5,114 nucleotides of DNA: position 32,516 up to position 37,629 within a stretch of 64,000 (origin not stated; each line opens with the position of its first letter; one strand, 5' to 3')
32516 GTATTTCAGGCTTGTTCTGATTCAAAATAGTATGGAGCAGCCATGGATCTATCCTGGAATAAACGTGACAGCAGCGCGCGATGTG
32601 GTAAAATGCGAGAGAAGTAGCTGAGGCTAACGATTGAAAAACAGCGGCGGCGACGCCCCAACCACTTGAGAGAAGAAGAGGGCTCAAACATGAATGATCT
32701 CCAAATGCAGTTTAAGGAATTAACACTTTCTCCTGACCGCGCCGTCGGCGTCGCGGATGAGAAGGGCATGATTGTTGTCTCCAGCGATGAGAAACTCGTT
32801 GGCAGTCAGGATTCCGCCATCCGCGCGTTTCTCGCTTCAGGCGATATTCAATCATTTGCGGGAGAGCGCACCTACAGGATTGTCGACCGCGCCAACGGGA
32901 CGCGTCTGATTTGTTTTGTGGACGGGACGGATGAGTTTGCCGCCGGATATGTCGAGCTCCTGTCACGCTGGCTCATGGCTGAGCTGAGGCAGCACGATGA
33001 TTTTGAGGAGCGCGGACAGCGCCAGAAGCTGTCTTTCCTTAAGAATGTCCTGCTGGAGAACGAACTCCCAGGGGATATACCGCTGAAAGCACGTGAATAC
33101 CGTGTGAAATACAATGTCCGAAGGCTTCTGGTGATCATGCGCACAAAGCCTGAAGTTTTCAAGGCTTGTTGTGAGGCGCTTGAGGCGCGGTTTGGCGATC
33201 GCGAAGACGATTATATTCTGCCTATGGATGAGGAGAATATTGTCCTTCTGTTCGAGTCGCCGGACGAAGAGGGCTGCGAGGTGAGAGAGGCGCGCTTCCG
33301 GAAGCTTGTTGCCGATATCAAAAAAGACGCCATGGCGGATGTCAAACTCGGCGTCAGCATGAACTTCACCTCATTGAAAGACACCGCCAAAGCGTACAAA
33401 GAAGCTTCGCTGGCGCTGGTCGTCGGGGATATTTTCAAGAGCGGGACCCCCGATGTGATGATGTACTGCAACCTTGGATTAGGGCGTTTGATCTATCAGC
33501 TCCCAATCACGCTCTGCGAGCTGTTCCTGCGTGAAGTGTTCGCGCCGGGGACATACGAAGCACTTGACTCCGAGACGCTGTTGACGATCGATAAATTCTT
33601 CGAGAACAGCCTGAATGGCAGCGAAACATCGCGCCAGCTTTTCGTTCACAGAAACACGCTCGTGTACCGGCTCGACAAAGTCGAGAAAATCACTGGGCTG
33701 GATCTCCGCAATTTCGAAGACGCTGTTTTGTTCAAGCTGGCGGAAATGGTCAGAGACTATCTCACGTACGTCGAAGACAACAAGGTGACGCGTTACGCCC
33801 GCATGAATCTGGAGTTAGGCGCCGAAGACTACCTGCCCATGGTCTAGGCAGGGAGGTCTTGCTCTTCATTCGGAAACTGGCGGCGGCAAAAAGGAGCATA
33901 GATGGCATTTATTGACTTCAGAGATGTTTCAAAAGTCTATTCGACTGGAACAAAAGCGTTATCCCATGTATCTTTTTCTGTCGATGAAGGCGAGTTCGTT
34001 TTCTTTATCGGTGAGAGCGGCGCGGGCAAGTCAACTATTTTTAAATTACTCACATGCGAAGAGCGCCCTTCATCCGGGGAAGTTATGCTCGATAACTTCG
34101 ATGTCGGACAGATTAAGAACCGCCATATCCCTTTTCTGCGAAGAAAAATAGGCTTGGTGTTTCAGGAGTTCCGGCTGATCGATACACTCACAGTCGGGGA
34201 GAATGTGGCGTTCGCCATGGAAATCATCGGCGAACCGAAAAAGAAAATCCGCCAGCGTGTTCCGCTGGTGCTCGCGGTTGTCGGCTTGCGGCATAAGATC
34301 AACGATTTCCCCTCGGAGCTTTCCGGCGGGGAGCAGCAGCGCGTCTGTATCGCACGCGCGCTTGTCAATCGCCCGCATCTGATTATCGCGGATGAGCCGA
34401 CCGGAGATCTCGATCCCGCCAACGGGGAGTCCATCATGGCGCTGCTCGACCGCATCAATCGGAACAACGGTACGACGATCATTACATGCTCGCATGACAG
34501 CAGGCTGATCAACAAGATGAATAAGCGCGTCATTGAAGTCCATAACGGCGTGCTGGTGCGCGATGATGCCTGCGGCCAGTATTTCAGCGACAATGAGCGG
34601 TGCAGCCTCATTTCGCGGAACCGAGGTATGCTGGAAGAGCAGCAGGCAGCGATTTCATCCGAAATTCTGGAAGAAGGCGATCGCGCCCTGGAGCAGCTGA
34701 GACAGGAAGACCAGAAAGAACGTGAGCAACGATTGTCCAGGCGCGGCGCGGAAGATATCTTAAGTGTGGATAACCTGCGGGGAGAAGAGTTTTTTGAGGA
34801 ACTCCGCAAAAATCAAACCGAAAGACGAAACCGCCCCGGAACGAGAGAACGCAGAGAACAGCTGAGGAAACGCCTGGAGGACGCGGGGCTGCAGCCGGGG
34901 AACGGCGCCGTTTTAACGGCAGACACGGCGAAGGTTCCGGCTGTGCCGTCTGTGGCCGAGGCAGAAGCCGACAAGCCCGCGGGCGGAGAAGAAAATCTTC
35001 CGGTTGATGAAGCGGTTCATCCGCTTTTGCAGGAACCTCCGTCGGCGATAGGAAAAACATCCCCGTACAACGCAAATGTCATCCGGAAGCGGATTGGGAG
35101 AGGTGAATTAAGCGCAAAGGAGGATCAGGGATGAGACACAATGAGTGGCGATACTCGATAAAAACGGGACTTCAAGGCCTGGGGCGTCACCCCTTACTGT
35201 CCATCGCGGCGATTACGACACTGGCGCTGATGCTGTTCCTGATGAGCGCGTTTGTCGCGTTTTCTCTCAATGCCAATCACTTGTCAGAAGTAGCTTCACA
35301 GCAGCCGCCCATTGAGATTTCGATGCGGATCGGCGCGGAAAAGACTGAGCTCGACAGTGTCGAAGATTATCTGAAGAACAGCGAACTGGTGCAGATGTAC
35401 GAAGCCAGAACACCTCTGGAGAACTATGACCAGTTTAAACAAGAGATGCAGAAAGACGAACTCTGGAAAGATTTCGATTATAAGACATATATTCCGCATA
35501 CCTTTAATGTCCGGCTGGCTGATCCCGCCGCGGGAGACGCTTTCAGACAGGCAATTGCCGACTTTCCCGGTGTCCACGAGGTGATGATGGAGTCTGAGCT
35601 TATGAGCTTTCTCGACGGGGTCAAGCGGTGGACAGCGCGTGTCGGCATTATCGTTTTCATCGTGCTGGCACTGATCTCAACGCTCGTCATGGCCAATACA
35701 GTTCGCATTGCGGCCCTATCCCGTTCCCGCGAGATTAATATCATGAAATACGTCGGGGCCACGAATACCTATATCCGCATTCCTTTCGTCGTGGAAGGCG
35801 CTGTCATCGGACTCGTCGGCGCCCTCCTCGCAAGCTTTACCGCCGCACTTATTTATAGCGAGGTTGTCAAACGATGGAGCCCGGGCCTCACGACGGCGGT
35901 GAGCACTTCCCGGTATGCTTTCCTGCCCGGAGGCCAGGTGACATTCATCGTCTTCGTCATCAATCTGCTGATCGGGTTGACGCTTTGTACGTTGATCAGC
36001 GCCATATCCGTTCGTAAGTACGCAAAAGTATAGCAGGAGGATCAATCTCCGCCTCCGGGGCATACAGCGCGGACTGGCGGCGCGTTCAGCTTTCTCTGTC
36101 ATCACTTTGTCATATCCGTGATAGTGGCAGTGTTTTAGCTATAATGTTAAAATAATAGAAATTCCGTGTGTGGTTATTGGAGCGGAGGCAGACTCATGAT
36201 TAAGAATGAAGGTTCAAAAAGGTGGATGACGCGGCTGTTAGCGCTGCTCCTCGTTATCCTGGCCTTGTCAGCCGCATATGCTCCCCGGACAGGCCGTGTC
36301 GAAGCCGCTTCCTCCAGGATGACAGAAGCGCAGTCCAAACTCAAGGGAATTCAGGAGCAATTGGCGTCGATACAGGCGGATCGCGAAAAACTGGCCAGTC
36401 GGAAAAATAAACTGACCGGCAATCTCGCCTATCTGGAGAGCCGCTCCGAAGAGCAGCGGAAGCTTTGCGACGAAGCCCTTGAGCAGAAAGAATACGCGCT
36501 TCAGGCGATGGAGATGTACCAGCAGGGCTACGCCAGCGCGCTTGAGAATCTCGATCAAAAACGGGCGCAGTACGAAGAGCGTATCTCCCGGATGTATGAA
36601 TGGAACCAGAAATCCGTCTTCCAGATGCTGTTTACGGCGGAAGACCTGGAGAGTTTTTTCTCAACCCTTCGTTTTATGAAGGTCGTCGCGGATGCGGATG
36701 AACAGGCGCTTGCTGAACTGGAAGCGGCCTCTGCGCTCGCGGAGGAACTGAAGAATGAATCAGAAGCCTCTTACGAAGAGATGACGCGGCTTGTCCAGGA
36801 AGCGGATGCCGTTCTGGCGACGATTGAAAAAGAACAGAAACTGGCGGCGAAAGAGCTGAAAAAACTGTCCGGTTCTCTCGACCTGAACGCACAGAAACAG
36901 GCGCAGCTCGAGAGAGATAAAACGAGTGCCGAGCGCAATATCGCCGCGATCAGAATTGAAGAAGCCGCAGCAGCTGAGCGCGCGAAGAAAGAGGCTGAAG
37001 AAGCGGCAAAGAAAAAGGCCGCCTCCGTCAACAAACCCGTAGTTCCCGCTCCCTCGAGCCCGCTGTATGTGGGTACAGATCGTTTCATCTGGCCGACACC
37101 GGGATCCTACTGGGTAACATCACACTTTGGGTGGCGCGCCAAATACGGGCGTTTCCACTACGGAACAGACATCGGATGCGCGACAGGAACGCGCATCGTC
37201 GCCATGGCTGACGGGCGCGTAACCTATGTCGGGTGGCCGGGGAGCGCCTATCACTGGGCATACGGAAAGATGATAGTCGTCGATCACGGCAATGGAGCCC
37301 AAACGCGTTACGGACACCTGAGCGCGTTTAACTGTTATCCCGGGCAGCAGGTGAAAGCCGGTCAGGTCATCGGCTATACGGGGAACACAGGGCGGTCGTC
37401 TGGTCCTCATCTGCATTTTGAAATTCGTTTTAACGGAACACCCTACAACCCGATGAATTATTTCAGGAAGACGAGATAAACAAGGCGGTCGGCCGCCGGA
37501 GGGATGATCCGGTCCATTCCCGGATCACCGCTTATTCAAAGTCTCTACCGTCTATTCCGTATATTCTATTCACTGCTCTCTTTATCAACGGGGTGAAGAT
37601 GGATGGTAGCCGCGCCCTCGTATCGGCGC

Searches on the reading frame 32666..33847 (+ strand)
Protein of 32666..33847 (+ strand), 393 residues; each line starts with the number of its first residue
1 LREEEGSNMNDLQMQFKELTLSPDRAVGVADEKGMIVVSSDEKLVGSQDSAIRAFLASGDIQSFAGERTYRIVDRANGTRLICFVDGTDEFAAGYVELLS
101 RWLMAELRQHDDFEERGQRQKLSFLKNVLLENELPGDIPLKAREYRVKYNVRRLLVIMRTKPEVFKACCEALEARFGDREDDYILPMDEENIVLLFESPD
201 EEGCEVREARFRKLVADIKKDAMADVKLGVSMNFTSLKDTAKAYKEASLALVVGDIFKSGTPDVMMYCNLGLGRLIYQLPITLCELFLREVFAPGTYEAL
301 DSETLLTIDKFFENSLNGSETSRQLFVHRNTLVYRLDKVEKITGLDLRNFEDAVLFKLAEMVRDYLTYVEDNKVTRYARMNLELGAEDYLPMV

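Call 77: search_protein_families(library=pfam, proteins=[window:32666-33847:+], max_evalue=0.00001)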
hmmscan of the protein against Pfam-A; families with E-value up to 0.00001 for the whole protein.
window:32666-33847:+ (393 aa): 2 families
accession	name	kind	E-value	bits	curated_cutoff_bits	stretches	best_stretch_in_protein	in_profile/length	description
PF13556.12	HTH_30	-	8.7e-18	64.3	27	1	306-359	3-56/59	PucR C-terminal helix-turn-helix domain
PF17853.6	GGDEF_2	-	5.7e-10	39.9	24.5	1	137-251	7-114/116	GGDEF-like domain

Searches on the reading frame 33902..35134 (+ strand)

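Call 78: search_protein_families(library=pfam, proteins=[window:33902-35134:+], max_evalue=0.00001)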
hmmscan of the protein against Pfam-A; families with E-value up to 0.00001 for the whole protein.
window:33902-35134:+ (410 aa): 1 family
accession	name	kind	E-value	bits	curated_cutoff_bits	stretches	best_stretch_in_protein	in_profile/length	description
PF00005.33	ABC_tran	-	1.4e-35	123.3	25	1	20-167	1-136/137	ABC transporter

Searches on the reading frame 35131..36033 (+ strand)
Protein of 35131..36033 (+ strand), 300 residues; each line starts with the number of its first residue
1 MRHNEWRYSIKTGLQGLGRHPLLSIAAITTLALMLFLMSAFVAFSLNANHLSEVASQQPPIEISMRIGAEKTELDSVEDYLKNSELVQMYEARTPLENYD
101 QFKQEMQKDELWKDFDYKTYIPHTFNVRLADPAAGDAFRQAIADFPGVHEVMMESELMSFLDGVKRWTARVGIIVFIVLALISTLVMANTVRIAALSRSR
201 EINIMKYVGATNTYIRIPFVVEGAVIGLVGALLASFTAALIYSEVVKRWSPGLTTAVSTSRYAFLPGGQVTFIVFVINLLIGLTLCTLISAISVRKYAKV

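Call 78: search_protein_families(library=pfam, proteins=[window:35131-36033:+], max_evalue=0.00001)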
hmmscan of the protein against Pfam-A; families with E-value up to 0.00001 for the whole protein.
window:35131-36033:+ (300 aa): 2 families
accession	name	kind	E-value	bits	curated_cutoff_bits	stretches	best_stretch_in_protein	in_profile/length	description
PF02687.27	FtsX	-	5.8e-13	49.4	25.5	1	173-299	1-117/120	FtsX-like permease C-terminal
PF18075.7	FtsX_ECD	-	8.2e-10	39.6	23.5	1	61-151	3-96/96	FtsX extracellular domain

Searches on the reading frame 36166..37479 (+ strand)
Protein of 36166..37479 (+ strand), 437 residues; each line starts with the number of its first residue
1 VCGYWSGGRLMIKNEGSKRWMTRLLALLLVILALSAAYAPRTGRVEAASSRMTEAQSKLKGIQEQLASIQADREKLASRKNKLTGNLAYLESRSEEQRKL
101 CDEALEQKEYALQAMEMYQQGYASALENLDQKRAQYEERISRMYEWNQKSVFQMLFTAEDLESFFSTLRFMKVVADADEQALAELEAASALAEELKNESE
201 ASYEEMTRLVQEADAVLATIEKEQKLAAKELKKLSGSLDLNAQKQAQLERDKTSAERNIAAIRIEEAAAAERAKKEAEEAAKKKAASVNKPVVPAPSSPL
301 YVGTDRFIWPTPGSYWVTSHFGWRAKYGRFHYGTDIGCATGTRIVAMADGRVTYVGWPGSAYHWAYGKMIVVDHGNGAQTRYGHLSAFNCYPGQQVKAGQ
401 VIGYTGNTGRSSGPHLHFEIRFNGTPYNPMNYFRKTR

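Call 78: search_protein_families(library=pfam, proteins=[window:36166-37479:+], max_evalue=0.00001)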
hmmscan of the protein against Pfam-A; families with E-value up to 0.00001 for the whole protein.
window:36166-37479:+ (437 aa): 1 family
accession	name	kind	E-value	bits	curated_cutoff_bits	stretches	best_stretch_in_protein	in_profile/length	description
PF01551.29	Peptidase_M23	-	2.1e-34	118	28.7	1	329-429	1-96/96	Peptidase family M23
